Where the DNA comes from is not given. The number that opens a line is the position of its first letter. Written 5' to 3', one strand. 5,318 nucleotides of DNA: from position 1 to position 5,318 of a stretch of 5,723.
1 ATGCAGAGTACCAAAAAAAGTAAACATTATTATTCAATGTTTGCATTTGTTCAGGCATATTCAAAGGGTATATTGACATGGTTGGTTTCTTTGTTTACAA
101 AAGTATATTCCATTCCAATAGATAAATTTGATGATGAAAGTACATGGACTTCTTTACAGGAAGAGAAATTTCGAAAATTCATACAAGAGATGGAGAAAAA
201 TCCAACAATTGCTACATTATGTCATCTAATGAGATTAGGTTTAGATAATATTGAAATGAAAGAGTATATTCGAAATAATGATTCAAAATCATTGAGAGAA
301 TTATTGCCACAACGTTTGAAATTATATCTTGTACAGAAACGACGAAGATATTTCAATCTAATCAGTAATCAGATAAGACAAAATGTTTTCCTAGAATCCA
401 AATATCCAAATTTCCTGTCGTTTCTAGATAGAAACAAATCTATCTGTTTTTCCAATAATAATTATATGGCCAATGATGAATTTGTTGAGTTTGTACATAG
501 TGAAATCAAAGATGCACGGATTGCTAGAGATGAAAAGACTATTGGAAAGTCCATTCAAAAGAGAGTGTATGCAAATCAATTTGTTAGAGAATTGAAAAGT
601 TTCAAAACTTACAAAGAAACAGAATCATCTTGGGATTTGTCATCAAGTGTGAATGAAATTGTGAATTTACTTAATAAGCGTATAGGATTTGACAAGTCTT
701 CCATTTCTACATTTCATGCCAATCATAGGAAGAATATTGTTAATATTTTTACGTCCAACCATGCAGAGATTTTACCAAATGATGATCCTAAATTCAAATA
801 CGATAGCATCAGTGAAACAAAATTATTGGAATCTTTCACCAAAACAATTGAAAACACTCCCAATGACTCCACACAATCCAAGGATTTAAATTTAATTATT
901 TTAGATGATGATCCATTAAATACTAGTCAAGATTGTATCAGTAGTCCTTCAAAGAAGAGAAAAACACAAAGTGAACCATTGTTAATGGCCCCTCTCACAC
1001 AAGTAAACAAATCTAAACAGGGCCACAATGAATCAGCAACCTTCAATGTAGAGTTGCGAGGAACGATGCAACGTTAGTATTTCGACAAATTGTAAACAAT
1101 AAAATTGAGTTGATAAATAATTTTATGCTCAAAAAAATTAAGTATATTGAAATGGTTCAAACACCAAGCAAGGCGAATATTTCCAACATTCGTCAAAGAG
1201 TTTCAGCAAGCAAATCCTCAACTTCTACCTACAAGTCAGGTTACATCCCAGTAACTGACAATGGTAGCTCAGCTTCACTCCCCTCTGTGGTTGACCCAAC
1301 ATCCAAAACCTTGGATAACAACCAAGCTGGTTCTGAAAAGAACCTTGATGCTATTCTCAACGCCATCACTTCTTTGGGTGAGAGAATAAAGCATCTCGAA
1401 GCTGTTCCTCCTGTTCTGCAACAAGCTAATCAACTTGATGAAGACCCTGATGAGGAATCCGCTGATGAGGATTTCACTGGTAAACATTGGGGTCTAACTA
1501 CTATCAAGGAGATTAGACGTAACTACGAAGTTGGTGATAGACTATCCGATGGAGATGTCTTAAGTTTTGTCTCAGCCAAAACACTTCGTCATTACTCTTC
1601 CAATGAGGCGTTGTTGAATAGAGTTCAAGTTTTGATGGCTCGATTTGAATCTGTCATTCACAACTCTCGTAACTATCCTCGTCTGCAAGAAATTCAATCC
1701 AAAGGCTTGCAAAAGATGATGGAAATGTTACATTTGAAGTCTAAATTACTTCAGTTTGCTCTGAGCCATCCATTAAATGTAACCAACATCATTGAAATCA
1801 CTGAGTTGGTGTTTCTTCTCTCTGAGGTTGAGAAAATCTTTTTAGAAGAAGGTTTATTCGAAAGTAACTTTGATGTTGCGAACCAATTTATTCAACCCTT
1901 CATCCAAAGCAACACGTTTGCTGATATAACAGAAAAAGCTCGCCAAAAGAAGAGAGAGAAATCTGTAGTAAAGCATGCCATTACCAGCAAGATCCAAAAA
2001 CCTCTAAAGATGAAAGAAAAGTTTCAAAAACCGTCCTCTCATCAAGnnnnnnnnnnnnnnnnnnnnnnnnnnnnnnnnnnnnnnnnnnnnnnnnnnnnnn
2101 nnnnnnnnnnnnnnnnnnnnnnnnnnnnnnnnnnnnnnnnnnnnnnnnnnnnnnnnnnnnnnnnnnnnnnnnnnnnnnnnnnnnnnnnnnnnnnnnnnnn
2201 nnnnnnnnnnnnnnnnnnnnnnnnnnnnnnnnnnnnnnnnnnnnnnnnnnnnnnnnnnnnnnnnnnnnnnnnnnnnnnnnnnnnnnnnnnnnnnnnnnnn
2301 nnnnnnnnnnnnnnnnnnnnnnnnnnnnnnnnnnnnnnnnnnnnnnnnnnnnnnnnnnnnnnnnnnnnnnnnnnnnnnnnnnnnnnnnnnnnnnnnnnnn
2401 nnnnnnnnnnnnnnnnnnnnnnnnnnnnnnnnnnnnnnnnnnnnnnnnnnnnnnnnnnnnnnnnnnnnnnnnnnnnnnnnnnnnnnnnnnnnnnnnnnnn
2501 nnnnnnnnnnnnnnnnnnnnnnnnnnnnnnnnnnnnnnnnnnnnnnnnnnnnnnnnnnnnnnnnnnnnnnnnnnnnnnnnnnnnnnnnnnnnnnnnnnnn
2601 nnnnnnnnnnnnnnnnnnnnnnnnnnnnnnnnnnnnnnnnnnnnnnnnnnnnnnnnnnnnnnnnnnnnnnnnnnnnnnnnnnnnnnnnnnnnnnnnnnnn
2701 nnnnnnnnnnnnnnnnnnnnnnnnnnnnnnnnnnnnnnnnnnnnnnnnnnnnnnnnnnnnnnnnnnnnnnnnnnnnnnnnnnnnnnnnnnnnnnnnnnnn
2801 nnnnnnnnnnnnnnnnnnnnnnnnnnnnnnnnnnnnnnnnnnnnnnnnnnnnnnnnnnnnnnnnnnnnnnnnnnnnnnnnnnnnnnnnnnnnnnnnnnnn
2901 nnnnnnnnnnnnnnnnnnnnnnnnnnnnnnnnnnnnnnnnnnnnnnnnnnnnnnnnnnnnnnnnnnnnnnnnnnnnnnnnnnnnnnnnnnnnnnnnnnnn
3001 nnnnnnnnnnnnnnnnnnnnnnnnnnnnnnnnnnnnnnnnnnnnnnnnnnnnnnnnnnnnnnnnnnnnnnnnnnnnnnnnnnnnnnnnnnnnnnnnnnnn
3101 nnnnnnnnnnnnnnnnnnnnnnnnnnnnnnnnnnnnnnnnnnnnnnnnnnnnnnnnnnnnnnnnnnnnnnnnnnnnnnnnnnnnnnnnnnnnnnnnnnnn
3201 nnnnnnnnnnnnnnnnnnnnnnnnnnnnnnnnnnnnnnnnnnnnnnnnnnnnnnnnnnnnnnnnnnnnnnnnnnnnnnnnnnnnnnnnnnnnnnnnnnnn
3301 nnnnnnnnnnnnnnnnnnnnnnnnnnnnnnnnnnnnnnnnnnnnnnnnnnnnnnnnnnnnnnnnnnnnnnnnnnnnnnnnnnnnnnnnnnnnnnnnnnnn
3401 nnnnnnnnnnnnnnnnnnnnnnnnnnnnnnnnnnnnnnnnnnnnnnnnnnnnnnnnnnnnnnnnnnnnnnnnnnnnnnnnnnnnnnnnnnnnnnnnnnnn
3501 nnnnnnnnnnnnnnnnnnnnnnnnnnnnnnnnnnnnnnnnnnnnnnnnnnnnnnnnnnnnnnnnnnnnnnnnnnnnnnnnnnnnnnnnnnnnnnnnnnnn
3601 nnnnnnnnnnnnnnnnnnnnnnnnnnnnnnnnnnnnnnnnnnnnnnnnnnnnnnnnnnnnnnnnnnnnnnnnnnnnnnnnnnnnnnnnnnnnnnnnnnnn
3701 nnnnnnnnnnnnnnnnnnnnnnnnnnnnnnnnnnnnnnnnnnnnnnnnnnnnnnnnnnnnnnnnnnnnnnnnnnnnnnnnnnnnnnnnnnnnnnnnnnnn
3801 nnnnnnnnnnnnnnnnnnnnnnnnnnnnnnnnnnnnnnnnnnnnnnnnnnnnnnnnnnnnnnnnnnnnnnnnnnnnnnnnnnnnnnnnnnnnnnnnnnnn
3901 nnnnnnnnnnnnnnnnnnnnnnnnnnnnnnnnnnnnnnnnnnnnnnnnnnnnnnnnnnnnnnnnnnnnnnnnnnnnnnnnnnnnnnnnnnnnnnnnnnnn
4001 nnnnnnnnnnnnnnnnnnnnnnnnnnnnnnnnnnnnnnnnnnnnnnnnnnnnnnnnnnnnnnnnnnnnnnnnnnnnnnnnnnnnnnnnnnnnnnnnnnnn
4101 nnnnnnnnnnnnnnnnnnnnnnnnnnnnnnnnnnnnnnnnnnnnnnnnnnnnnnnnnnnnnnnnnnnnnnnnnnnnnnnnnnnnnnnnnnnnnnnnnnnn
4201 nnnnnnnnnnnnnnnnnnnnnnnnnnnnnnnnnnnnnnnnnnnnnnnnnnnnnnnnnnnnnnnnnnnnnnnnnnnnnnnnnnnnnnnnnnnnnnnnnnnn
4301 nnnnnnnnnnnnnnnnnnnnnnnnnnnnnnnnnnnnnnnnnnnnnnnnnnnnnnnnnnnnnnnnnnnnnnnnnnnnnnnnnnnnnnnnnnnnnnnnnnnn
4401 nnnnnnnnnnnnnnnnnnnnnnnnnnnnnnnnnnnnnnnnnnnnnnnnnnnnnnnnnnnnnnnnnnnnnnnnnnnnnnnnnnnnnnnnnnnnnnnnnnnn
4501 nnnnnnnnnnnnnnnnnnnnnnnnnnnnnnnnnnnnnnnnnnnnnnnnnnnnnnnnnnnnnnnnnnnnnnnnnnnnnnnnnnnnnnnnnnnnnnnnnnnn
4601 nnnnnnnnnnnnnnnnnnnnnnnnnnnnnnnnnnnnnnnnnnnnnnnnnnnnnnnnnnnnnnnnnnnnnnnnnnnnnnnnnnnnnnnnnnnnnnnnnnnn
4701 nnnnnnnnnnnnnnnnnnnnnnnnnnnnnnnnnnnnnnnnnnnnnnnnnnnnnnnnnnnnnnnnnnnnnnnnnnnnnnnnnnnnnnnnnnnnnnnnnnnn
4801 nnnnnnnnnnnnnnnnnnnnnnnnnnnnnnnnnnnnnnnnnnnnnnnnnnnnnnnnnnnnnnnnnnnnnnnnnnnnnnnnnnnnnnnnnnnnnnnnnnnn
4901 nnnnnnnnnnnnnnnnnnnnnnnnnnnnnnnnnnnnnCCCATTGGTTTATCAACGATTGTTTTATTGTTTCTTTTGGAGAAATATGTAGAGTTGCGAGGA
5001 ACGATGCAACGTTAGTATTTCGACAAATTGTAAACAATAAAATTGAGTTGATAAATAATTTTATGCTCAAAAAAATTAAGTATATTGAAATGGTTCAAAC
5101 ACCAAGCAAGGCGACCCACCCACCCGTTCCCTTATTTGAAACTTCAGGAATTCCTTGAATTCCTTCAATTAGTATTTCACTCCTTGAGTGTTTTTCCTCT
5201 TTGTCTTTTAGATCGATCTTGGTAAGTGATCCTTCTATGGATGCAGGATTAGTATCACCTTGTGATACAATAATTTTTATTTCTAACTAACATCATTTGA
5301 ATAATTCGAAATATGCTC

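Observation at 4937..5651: Split-direct-repeat termini with a non-canonical 488-bp spacer between A2 and B2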

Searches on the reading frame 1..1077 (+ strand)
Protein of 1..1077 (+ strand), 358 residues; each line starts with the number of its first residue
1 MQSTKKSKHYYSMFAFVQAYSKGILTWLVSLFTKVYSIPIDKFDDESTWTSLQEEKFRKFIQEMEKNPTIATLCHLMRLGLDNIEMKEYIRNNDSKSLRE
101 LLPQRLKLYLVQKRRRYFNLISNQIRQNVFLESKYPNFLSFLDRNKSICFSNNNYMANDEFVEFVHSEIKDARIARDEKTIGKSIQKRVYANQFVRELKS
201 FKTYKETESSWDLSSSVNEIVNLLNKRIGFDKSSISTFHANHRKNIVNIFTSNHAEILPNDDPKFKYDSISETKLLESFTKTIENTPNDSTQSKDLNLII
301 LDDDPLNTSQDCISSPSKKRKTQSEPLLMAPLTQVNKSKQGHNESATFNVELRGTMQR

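Call 9: search_protein_families(library=pfam, proteins=[window:1-1074:+], max_evalue=0.01)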
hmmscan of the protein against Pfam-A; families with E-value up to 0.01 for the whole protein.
window:1-1074:+ (358 aa): 0 families

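Call 23: list_cluster_members(proteins=[window:1-1074:+, window:1125-2174:+, window:1152-2174:+, window:2146-4029:+, window:3882-4934:+, window:5359-5502:+])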
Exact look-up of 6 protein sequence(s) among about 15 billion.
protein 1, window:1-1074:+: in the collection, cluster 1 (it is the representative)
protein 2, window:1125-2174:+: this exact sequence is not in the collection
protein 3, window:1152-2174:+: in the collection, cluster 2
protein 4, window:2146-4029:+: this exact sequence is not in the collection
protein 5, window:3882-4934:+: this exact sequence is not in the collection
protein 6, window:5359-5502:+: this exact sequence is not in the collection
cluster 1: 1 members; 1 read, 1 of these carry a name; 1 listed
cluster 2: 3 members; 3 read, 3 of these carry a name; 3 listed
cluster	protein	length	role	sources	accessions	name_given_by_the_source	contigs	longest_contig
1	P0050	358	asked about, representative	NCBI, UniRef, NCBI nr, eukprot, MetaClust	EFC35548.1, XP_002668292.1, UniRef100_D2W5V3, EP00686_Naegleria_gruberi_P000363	predicted protein [Naegleria gruberi] | Predicted protein n=1 Tax=Naegleria gruberi TaxID=5762 RepID=D2W5V3_NAEGR | uncharacterized protein NAEGRDRAFT_54860 [Naegleria gruberi]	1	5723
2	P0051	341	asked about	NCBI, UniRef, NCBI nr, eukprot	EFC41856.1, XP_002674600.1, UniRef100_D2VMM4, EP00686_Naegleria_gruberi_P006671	predicted protein [Naegleria gruberi] | Predicted protein n=1 Tax=Naegleria gruberi TaxID=5762 RepID=D2VMM4_NAEGR | uncharacterized protein NAEGRDRAFT_70190 [Naegleria gruberi]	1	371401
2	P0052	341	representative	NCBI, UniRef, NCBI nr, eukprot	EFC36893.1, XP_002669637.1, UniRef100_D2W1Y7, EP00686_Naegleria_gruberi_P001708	predicted protein [Naegleria gruberi] | Predicted protein n=1 Tax=Naegleria gruberi TaxID=5762 RepID=D2W1Y7_NAEGR | uncharacterized protein NAEGRDRAFT_54067 [Naegleria gruberi]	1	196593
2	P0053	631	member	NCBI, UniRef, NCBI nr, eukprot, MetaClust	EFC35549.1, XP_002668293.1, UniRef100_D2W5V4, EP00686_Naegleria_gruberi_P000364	predicted protein [Naegleria gruberi] | Predicted protein n=1 Tax=Naegleria gruberi TaxID=5762 RepID=D2W5V4_NAEGR | uncharacterized protein NAEGRDRAFT_60086 [Naegleria gruberi]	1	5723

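Call 27: find_encoding_contigs(protein=P0052, flank=10000, max_places=10)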
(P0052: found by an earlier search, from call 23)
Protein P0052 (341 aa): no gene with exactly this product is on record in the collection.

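Call 32: find_encoding_contigs(protein=window:1-1077:+, flank=10000, max_places=3)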
Protein window:1-1077:+ (358 aa): no gene with exactly this product is on record in the collection.

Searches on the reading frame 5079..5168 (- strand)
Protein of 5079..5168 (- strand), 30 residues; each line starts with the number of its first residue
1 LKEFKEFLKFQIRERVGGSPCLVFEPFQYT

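Call 91: search_protein_families(library=pfam, proteins=[window:5079-5168:-], max_evalue=1)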
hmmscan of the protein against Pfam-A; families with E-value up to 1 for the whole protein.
window:5079-5168:- (30 aa): 0 families
